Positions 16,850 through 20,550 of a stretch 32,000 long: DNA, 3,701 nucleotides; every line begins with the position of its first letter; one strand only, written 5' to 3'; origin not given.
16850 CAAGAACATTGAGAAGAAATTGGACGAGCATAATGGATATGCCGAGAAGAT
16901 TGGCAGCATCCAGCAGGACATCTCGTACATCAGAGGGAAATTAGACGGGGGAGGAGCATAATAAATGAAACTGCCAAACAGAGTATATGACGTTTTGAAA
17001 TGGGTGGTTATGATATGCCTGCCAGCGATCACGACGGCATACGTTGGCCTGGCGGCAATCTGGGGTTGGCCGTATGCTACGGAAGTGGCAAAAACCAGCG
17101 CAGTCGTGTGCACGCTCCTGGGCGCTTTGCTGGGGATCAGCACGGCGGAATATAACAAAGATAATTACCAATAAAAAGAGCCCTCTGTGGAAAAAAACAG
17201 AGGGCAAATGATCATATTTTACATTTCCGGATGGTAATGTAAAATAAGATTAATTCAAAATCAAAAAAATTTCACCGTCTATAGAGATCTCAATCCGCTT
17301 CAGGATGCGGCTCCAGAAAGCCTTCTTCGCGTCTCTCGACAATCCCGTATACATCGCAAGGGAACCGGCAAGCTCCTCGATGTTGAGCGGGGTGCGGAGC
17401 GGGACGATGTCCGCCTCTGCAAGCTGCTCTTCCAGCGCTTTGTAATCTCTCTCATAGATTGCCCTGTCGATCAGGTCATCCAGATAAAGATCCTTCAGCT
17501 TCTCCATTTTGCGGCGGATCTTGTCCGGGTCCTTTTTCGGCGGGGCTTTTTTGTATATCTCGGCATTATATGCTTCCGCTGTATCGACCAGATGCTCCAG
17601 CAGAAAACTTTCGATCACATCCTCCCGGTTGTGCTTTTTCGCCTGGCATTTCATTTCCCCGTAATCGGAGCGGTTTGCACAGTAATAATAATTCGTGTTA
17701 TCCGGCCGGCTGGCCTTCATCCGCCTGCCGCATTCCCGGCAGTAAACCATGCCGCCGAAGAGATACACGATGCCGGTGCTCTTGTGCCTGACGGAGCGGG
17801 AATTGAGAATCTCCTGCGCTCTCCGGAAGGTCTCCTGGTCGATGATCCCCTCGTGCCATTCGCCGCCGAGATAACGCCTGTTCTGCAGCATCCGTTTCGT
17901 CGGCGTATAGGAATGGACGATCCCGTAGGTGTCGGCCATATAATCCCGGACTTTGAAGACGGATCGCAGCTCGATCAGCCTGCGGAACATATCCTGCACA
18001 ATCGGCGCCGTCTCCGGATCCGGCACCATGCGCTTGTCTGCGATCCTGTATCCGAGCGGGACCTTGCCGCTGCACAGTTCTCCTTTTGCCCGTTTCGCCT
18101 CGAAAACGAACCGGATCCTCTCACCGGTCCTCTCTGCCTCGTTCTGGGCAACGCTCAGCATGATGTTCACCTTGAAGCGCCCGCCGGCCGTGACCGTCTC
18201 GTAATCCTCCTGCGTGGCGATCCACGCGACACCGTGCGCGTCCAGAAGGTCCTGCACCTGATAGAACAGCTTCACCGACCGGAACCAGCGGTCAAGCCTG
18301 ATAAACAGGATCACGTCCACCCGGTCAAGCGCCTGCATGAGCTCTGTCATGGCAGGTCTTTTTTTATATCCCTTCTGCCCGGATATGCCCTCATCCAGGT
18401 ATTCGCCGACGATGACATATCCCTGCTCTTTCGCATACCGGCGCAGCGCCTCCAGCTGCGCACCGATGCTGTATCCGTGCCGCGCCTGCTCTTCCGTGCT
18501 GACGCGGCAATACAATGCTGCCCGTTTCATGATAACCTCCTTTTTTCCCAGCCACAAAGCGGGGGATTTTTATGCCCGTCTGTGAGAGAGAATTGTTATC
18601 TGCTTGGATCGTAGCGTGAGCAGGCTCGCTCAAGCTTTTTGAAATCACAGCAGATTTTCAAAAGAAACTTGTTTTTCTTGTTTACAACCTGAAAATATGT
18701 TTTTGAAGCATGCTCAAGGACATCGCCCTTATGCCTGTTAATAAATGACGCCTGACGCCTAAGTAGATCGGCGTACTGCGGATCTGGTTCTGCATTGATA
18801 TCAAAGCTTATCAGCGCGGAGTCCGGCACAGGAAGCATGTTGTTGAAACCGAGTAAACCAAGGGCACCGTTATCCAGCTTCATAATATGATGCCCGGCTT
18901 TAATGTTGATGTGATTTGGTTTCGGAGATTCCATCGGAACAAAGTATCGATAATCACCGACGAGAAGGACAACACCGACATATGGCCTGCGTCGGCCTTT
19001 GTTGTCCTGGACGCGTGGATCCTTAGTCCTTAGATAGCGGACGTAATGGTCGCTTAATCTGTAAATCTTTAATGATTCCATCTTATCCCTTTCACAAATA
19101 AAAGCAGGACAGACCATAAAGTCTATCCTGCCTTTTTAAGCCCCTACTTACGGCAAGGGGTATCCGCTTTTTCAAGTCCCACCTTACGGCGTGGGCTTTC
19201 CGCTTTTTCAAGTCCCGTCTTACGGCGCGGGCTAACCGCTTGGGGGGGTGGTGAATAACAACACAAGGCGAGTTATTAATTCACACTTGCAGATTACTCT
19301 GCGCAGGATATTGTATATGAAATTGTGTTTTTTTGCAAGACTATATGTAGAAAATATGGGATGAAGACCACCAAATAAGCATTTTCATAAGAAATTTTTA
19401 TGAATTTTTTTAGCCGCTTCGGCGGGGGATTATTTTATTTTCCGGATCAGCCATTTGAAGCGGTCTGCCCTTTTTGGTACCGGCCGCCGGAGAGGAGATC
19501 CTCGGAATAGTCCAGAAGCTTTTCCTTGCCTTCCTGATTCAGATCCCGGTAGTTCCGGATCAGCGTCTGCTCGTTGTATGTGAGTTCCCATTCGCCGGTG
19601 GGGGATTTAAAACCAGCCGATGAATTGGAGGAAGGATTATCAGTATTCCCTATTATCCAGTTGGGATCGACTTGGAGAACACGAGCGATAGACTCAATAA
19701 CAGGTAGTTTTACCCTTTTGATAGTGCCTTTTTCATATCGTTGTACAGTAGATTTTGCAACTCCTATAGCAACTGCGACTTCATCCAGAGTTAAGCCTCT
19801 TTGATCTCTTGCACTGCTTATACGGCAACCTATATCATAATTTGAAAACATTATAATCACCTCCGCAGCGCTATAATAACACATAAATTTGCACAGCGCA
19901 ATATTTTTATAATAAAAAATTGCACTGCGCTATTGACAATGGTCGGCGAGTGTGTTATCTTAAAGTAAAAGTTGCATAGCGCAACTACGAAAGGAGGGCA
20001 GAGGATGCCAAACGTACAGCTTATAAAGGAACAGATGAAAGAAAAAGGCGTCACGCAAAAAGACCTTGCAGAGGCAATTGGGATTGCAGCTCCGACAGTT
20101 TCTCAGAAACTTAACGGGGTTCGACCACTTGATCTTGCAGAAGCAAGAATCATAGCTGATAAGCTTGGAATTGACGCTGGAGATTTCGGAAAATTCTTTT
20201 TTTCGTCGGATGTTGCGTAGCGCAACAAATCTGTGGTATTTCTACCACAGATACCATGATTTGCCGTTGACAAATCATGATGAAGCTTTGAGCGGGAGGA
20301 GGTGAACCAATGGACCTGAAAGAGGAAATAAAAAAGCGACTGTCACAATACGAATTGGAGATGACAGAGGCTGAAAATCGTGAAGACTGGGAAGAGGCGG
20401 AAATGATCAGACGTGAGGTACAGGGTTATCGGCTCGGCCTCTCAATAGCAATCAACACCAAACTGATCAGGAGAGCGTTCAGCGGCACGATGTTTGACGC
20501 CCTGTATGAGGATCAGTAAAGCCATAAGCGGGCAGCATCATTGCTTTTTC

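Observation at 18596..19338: Complete type III toxin-antitoxin (ToxIN/AbiQ-like) cassette inside the lysogeny module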

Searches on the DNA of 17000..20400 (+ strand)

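Call 15: search_dna_similar(query=window:17000-20400:+, collection=phages, mode=near)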
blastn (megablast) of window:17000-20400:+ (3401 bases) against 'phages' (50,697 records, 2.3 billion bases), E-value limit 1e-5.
No match.

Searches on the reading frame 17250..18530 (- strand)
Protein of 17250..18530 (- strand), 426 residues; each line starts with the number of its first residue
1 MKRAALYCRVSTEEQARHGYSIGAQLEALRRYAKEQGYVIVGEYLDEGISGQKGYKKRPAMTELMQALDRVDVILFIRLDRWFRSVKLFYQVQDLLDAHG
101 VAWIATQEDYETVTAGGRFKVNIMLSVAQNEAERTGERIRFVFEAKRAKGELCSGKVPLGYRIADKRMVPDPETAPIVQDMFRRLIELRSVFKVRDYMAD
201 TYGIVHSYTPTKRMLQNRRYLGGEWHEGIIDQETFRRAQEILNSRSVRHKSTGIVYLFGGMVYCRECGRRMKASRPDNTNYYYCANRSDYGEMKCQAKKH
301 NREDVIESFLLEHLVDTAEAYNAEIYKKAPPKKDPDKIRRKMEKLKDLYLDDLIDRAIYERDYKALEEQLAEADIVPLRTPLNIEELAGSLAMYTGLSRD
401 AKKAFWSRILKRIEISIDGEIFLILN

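Call 4: search_protein_families(library=pfam, proteins=[window:17250-18530:-], max_evalue=0.01)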
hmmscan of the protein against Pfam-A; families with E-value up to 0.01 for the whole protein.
window:17250-18530:- (426 aa): 3 families
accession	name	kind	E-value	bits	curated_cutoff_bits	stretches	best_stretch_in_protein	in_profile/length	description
PF00239.26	Resolvase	-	4.2e-30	105.2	23.3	1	4-151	1-144/145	Resolvase, N terminal domain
PF13408.12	Zn_ribbon_recom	-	2.5e-12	47.4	25.3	1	257-314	1-57/58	Recombinase zinc beta ribbon domain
PF07508.19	Recombinase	-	5.4e-07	30.2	21.1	1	172-245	1-102/102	Recombinase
